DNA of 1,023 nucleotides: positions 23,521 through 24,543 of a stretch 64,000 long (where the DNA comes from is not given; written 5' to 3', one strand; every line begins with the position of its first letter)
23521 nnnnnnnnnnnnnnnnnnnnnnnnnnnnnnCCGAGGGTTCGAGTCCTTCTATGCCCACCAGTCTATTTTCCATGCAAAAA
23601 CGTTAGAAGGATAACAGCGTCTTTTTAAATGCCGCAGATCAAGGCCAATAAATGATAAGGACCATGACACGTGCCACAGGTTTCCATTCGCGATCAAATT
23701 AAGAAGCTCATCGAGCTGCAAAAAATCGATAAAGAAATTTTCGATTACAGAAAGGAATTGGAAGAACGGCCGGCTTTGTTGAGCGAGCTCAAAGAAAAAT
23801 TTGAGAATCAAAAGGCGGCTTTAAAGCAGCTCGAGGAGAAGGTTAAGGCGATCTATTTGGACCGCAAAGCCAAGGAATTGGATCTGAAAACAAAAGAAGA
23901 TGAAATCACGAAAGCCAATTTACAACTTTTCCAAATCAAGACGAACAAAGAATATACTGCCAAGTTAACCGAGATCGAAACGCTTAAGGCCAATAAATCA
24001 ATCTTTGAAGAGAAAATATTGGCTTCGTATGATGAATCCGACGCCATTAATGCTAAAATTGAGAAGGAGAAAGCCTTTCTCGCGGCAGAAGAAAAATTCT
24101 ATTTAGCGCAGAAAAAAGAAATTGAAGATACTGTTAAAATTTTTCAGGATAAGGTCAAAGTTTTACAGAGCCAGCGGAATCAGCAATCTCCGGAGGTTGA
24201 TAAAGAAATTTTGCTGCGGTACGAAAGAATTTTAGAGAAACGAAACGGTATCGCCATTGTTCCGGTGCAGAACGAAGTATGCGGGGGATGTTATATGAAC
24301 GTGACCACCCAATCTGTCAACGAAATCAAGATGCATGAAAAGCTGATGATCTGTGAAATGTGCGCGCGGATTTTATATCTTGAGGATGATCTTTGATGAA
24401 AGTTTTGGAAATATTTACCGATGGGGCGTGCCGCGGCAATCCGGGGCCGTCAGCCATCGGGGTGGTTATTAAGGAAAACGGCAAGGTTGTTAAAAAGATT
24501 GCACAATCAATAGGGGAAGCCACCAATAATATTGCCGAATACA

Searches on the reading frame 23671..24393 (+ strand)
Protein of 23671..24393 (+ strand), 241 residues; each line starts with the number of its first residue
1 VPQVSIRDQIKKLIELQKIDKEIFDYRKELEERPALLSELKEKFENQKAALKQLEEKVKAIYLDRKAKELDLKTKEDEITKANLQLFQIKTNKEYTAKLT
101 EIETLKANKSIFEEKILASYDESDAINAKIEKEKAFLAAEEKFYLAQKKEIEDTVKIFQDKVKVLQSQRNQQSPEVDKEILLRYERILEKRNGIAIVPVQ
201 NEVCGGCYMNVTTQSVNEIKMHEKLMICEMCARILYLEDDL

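Call 4: search_protein_families(library=pfam, proteins=[window:23671-24393:+])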
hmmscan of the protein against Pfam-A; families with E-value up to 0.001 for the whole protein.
window:23671-24393:+ (241 aa): 1 family
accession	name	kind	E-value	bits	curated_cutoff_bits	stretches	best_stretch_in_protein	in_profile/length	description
PF02591.20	Zn_ribbon_9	-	4.8e-10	39.8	29.1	1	203-235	1-33/33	C4-type zinc ribbon domain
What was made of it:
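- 23671..24396 (+): Zn-ribbon coiled-coil protein (CdsZ/CT398-like). Its stop TGA shares one base with the rnhA ATG. Pfam Zn_ribbon_9 4.8e-10 (call 4).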

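Call 5: search_protein_families(library=ncbifam, proteins=[window:23671-24393:+])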
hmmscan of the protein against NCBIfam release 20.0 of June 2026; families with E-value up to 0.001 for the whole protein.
window:23671-24393:+ (241 aa): 1 family
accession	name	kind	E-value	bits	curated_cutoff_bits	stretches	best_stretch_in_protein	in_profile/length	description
NF047363.1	Zn_ribbon_CdsZ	equivalog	4.6e-24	85.2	275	1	8-239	3-234/251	zinc ribbon domain regulatory protein CdsZ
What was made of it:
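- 23671..24396 (+): NCBIfam CdsZ at 85 bits, below the cut-off of 275 (call 5).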
